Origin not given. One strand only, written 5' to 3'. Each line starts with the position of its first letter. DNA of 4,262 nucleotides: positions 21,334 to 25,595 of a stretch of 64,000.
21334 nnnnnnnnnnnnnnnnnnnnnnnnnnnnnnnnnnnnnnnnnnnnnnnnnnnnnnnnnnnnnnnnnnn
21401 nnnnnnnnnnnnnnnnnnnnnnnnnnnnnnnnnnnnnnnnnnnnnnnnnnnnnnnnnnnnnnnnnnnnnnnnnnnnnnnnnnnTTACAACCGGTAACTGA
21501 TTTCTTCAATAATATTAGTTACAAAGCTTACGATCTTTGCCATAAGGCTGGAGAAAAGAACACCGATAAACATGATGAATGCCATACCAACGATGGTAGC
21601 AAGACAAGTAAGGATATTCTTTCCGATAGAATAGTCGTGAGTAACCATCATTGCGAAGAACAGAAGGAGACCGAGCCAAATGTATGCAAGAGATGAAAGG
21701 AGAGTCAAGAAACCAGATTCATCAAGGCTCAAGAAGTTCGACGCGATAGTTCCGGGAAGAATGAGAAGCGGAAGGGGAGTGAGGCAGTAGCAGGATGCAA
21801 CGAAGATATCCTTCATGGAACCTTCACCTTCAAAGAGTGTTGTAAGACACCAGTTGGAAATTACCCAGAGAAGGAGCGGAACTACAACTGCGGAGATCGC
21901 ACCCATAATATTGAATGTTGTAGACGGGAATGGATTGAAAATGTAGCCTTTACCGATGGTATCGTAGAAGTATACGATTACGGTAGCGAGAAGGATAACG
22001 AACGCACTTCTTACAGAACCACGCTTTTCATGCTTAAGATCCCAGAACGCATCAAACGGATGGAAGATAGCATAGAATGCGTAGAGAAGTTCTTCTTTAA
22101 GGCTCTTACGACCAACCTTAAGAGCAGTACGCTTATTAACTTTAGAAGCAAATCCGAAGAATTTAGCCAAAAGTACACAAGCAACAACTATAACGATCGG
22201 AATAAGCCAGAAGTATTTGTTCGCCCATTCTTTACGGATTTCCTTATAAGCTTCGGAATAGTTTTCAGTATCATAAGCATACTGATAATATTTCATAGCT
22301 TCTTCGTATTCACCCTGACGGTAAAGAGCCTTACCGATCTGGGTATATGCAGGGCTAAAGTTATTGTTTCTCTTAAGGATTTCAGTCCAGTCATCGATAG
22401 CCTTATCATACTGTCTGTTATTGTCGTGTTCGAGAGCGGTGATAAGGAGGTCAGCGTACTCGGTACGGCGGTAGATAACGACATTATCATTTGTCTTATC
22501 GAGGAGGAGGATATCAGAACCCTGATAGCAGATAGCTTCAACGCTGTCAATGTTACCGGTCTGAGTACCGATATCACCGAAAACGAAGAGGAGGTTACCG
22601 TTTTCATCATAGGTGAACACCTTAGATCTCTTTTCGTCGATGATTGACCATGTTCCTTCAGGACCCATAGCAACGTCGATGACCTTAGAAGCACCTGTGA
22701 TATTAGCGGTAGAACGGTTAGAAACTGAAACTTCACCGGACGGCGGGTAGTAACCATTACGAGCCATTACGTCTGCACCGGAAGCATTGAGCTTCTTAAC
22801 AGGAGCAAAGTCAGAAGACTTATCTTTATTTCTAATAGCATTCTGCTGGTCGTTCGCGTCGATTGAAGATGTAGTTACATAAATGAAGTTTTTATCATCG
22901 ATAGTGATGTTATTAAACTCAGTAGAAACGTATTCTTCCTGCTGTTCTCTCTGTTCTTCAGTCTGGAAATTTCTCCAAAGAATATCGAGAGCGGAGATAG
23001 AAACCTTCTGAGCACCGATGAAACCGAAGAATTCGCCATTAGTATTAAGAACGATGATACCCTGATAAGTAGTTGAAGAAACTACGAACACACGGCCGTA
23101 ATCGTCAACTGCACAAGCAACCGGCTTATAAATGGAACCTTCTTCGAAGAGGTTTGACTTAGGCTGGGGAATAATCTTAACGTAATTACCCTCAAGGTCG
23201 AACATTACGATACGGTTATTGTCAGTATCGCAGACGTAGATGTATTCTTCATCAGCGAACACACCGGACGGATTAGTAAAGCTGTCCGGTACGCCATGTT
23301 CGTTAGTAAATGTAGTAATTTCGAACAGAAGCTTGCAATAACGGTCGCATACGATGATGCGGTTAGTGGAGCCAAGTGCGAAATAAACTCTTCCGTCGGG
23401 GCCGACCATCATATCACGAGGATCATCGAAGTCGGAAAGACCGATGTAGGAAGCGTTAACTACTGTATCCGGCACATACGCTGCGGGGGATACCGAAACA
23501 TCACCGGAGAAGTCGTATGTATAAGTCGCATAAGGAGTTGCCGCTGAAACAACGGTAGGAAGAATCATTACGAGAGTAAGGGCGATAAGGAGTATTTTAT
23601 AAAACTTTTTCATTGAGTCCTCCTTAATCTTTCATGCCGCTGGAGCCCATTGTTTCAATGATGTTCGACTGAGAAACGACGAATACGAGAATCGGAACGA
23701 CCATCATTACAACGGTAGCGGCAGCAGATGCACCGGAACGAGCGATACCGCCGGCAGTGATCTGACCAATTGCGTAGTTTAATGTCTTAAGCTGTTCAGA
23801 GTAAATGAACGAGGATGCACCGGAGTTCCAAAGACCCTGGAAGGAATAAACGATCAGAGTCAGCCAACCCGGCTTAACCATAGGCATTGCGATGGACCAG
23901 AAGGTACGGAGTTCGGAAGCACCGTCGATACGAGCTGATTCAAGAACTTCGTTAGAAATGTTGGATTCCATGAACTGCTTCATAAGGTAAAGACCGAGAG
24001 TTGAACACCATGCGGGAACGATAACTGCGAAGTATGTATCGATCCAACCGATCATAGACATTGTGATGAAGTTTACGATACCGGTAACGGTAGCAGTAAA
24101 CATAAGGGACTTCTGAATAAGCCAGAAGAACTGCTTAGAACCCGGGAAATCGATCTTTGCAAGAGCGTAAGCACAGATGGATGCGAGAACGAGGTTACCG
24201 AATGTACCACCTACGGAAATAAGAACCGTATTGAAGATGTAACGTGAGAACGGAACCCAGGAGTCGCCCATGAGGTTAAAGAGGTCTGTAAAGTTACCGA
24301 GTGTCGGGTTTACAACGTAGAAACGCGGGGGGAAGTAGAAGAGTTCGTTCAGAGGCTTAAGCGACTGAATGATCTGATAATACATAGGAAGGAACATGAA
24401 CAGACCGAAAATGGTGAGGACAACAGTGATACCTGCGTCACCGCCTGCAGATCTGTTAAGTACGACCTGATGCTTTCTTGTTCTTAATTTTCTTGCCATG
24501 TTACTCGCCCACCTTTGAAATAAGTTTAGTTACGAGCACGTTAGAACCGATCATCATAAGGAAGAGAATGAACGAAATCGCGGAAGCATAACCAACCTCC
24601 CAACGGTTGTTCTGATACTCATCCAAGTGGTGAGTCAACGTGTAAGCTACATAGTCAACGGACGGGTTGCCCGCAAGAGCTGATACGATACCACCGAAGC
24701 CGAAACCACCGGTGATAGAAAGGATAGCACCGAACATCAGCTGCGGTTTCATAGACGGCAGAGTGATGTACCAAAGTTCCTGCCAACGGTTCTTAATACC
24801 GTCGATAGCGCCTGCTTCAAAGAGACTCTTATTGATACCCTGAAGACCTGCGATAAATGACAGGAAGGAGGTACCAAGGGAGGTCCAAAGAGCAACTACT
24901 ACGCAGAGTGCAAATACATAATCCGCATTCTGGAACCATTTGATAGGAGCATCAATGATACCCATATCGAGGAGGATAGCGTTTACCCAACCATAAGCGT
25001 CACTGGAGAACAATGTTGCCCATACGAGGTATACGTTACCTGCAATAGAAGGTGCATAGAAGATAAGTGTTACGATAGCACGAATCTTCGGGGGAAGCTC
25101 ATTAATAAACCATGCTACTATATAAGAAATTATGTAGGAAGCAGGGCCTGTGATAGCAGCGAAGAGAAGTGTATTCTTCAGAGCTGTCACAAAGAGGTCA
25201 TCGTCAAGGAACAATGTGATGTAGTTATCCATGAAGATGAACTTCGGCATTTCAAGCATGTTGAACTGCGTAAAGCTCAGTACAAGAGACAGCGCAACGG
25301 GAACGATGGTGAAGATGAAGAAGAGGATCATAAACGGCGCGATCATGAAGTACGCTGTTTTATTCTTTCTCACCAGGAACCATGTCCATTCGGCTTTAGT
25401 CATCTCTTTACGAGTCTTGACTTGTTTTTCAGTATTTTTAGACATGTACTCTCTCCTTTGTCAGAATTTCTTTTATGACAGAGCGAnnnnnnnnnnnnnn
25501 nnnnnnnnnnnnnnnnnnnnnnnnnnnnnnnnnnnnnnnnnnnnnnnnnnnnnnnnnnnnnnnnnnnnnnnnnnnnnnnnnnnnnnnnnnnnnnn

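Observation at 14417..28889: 14-kb glycan-uptake locus with two ABC permease pairs and three large non-transporter proteins, but no enzyme, ATPase or regulator I can recognise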

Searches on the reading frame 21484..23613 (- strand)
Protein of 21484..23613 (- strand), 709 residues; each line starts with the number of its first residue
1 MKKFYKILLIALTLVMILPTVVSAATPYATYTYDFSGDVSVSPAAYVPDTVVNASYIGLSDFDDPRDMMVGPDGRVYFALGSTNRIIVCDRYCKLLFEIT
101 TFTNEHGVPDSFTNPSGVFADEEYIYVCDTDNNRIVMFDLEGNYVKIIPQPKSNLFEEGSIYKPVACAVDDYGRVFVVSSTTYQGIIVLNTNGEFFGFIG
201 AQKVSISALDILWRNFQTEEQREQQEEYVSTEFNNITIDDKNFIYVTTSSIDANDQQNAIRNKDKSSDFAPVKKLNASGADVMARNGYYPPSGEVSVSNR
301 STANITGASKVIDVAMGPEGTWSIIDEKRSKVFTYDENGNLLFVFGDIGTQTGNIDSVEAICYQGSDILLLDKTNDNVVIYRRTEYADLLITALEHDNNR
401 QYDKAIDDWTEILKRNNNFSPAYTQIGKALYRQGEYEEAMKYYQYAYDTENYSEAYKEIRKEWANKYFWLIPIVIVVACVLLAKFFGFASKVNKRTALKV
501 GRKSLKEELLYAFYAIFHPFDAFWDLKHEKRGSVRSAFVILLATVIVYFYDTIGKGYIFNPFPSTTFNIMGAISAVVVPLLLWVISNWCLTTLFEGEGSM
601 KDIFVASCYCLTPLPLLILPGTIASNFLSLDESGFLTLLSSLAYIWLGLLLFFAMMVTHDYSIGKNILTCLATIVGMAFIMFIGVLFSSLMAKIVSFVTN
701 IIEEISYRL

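Call 3: search_protein_families(library=pfam, proteins=[window:21484-23613:-], max_evalue=0.01)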
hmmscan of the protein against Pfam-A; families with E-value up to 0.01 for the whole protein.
window:21484-23613:- (709 aa): 10 families
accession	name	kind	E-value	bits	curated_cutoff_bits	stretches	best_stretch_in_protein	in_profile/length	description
PF04893.22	Yip1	-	3.7e-14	53.4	28.6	1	515-683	3-170/173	Yip1 domain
PF00515.34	TPR_1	-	1.5e-07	31.4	27.8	1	422-446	3-27/34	Tetratricopeptide repeat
PF07719.23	TPR_2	-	1.8e-06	28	27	1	422-447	3-28/34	Tetratricopeptide repeat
PF13432.12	TPR_16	-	1.4e-05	25.9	32.7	1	393-448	4-59/65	Tetratricopeptide repeat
PF01436.27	NHL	-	5.2e-05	23.5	20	0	112-136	1-26/28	NHL repeat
PF08450.18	SGL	-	0.00041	20.5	26.3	0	67-195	90-216/246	SMP-30/Gluconolactonase/LRE-like region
PF12895.13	ANAPC3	-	0.0027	18.4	27.2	1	382-443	19-79/82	Anaphase-promoting complex, cyclosome, subunit 3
PF13374.12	TPR_10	-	0.0034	17.8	27.5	0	422-444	4-26/42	Tetratricopeptide repeat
PF14559.12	TPR_19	-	0.004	17.9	25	1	400-443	5-48/68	Tetratricopeptide repeat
PF25063.1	ARM_TT21_C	-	0.0049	17.2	35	1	397-453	106-162/209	Tetratricopeptide repeat protein 21 C-terminal ARM domain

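Call 5: search_protein_families(library=ncbifam, proteins=[window:21484-23613:-], max_evalue=0.01)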
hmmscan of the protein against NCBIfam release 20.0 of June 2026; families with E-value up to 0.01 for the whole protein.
window:21484-23613:- (709 aa): 5 families
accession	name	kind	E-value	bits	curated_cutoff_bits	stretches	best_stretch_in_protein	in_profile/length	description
NF035926.1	scyF_NHL_VPEP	equivalog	1.8e-11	43.8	350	1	53-151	189-286/376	scytonemin biosynthesis PEP-CTERM protein ScyF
NF033762.1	social_mot_Tgl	equivalog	0.00081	18.8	225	1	392-456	72-136/252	social motility TPR repeat lipoprotein Tgl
TIGR02917.1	PEP_TPR_lipo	equivalog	0.0032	15.4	312.2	1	396-444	271-319/899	XrtA/PEP-CTERM system TPR-repeat protein PrsT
TIGR02604.1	Piru_Ver_Nterm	subfamily_domain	0.0033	16.9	122.2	0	161-184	13-36/367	PVC-type heme-binding CxxCH protein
NF040959.1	MamA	equivalog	0.0036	16.8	200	1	394-449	147-202/204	magnetosome protein MamA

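Call 11: search_solved_structures(query=window:21484-23613:-, max_evalue=1)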
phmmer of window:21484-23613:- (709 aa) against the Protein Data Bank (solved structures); distinct sequences matched with E-value up to 1: 76 (the best 60 are shown).
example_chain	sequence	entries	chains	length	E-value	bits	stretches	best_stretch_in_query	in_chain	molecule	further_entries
9qhb_A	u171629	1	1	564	2e-19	72.6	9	402-453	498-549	Engineered tetratricopeptide repeat protein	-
8bu0_A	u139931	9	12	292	4.2e-16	61.6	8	420-452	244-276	Consensus tetratricopeptide repeat protein | Crystal structure of an 8-repeat consensus TPR superhelix with Zinc. | Monomer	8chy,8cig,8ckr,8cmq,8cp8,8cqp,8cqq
6d69_A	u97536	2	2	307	7.6e-14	54.2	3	70-202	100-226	NHL Repeat Region of D. melanogaster Thin | Thin, isoform D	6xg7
9qhc_A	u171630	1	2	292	5.8e-12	47.9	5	420-450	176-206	Engineered tetratricopeptide repeat protein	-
7qrx_A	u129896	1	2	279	1.3e-10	43.5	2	69-200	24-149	E3 ubiquitin-protein ligase TRIM71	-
9jur_A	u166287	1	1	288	1.3e-10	43.4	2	69-215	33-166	E3 ubiquitin-protein ligase TRIM71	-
8j72_A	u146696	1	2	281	2.5e-10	42.5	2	68-200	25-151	E3 ubiquitin-protein ligase TRIM71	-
8ch0_A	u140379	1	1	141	2e-09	39.6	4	420-450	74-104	Consensus tetratricopeptide repeat protein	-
2fo7_A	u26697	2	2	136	2.6e-09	39.2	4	420-451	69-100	SYNTHETIC CONSENSUS TPR PROTEIN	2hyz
6fpt_A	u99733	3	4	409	4.5e-09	38.4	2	66-200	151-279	E3 ubiquitin-protein ligase TRIM71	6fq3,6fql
1na0_A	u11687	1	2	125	1.1e-08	37.1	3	416-456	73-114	designed protein CTPR3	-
9gzg_A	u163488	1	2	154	1.4e-08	36.7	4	398-454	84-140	Engineered CTPR protein with glutamic acids for conductivity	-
6v8e_A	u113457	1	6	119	8.3e-08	34.2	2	401-455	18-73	Designed protein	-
6vfi_B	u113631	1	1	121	1.6e-07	33.3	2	401-455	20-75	O43_dn18B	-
6vfh_A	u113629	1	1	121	2.5e-07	32.6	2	401-455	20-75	T33_dn10A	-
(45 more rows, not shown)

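Call 73: find_homologous_proteins(query=window:21484-23613:-, max_evalue=0.00001)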
Query window:21484-23613:- (709 aa): 3456 proteins with E <= 0.00001 among 8000 candidates; the best 120 are listed.
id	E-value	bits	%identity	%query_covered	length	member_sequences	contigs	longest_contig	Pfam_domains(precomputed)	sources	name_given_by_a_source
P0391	0.0e+0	1600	99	100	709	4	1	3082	PF04893.23,PF00515.35,PF13432.13,PF07719.24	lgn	-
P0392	0.0e+0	1391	84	100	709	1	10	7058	PF04893.23,PF00515.35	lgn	-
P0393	0.0e+0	1388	84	100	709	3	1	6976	PF04893.23,PF01436.28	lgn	-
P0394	0.0e+0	1381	83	100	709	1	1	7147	PF04893.23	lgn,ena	-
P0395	0.0e+0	1380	83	100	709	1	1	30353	PF04893.23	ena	-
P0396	0.0e+0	1380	84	100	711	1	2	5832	PF04893.23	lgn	-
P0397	0.0e+0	1366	82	100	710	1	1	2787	PF04893.23,PF00515.35,PF01436.28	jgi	-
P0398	0.0e+0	1365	82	100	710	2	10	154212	PF04893.23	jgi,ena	-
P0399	0.0e+0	1310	79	100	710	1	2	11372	PF04893.23,PF00515.35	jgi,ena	jgi:tetratricopeptide (TPR) repeat protein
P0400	0.0e+0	1309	79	100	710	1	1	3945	PF04893.23,PF00515.35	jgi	jgi:tetratricopeptide (TPR) repeat protein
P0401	0.0e+0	1308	79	100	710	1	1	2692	PF04893.23,PF00515.35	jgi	jgi:tetratricopeptide (TPR) repeat protein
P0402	0.0e+0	1308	79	100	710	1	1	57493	PF04893.23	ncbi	-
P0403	0.0e+0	1307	79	100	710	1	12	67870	PF04893.23,PF01436.28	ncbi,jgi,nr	ncbi:MAG: hypothetical protein E7579_01085 [Ruminococcaceae bacterium]|nr:hypothetical protein [Osci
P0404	0.0e+0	1306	79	100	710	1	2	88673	PF04893.23,PF00515.35,PF13432.13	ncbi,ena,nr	ncbi:MAG: YIP1 family protein [Clostridia bacterium]|nr:YIP1 family protein [Clostridia bacterium]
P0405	0.0e+0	1306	79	100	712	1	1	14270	PF04893.23,PF01436.28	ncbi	ncbi:MAG: YIP1 family protein [Eubacteriales bacterium]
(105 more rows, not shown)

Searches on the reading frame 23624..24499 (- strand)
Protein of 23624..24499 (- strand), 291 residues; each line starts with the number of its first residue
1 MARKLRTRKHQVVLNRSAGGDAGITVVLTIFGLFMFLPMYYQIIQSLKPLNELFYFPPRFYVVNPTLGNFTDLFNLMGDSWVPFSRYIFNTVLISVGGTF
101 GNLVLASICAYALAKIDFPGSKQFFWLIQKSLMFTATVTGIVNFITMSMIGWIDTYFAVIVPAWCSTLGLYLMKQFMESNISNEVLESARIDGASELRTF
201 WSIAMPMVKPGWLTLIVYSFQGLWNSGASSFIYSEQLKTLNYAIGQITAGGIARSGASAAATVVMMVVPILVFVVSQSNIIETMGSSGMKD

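Call 3: search_protein_families(library=pfam, proteins=[window:23624-24499:-], max_evalue=0.01)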
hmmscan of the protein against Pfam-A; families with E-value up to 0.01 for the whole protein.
window:23624-24499:- (291 aa): 1 family
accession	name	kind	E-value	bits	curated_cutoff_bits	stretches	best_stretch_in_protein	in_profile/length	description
PF00528.27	BPD_transp_1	-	4.7e-08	33.4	26.4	1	115-277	11-175/184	Binding-protein-dependent transport system inner membrane component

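Call 5: search_protein_families(library=ncbifam, proteins=[window:23624-24499:-], max_evalue=0.01)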
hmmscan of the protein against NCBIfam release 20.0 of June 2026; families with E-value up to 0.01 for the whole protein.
window:23624-24499:- (291 aa): 15 families
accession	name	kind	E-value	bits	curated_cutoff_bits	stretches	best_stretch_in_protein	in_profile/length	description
NF008210.0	PRK10973.1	equivalog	9.4e-23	81.3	297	1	28-282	16-274/281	sn-glycerol-3-phosphate ABC transporter permease UgpE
NF040932.1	ABC_arch_GlcU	equivalog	7.5e-17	61.9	340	1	25-278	6-258/272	glucose ABC transporter permease GlcU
NF008231.0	PRK10998.1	equivalog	7.3e-12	45.5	261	1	82-291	79-296/296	maltose ABC transporter permease MalG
TIGR02141.1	modB_ABC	equivalog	1e-07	31.8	182.6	1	92-250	4-179/208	molybdate ABC transporter permease subunit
NF006939.0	PRK09421.1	equivalog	1.4e-06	27.8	262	1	94-254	18-196/230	molybdate ABC transporter permease subunit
TIGR01581.1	Mo_ABC_porter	hypoth_equivalog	3.1e-06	26.8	210.3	1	94-233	25-182/225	ABC transporter permease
TIGR02139.1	permease_CysT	equivalog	1.7e-05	24.5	246.1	1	91-275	55-255/265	sulfate ABC transporter permease subunit CysT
NF007852.0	PRK10561.1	equivalog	2.5e-05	24.3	335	1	178-275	181-283/295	sn-glycerol-3-phosphate ABC transporter permease UgpA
NF007047.0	PRK09500.1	equivalog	3e-05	23.8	326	1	92-278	64-250/257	spermidine/putrescine ABC transporter permease PotC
TIGR00969.1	3a0106s02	subfamily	5e-05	22.9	240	1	90-274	65-265/272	sulfate ABC transporter permease subunit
NF011624.0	PRK15050.1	equivalog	6.2e-05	22.2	247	1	84-275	71-281/297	2-aminoethylphosphonate ABC transporter permease subunit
TIGR02140.1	permease_CysW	equivalog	0.00042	19.9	329.1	0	102-276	63-252/261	sulfate ABC transporter permease subunit CysW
NF040839.1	tungstate_WtpB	equivalog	0.00087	19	340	1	69-275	29-243/251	tungstate ABC transporter permease WtpB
TIGR01097.1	PhnE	equivalog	0.0036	16.8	216.7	0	81-221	54-193/252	phosphonate ABC transporter, permease protein PhnE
NF008208.0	PRK10971.1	equivalog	0.0047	16.4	415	0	98-276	70-264/277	sulfate/thiosulfate ABC transporter permease CysT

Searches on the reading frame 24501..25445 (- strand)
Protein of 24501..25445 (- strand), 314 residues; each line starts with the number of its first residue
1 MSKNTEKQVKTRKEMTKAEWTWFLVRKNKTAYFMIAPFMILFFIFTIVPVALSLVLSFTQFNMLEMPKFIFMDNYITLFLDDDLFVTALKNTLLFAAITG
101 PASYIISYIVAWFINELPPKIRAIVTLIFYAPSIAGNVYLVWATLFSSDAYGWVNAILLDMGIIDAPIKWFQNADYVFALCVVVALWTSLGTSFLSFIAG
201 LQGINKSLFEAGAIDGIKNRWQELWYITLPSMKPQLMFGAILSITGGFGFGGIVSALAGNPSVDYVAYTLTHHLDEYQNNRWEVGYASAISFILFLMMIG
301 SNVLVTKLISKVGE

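Call 3: search_protein_families(library=pfam, proteins=[window:24501-25445:-], max_evalue=0.01)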
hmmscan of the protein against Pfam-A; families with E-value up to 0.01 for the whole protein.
window:24501-25445:- (314 aa): 1 family
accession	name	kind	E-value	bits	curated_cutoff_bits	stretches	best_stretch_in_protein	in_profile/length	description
PF00528.27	BPD_transp_1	-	2.8e-11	43.9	26.4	1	121-309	20-179/184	Binding-protein-dependent transport system inner membrane component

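Call 5: search_protein_families(library=ncbifam, proteins=[window:24501-25445:-], max_evalue=0.01)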
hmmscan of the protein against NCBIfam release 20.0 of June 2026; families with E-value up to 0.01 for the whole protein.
window:24501-25445:- (314 aa): 11 families
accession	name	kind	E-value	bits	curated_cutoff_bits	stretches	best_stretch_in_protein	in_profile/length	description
NF007044.0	PRK09497.1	equivalog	4.4e-16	59.2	348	1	30-298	7-267/285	spermidine/putrescine ABC transporter permease PotB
NF007852.0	PRK10561.1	equivalog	1.1e-15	58.3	335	1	26-306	9-285/295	sn-glycerol-3-phosphate ABC transporter permease UgpA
NF007963.0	PRK10683.1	equivalog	3.6e-13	49.6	489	1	33-299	43-299/317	putrescine ABC transporter permease PotH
NF040931.1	ABC_arch_GlcT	equivalog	3.6e-10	39.9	360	1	40-261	6-225/278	glucose ABC transporter permease GlcT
TIGR02139.1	permease_CysT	equivalog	7e-07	29.1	246.1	1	44-304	10-258/265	sulfate ABC transporter permease subunit CysT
TIGR02140.1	permease_CysW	equivalog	8.4e-07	28.7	329.1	1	39-297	10-248/261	sulfate ABC transporter permease subunit CysW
TIGR00969.1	3a0106s02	subfamily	1.2e-06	28.2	240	1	36-299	21-260/272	sulfate ABC transporter permease subunit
NF008208.0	PRK10971.1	equivalog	3.5e-05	23.4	415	1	50-303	24-265/277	sulfate/thiosulfate ABC transporter permease CysT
TIGR02141.1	modB_ABC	equivalog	0.00044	19.9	182.6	1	165-300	66-197/208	molybdate ABC transporter permease subunit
NF008232.0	PRK10999.1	equivalog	0.0011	17.8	392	1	72-248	267-444/520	maltose ABC transporter permease MalF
NF007545.0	PRK10160.1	equivalog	0.0027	17.2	342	1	170-256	137-217/275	taurine ABC transporter permease TauC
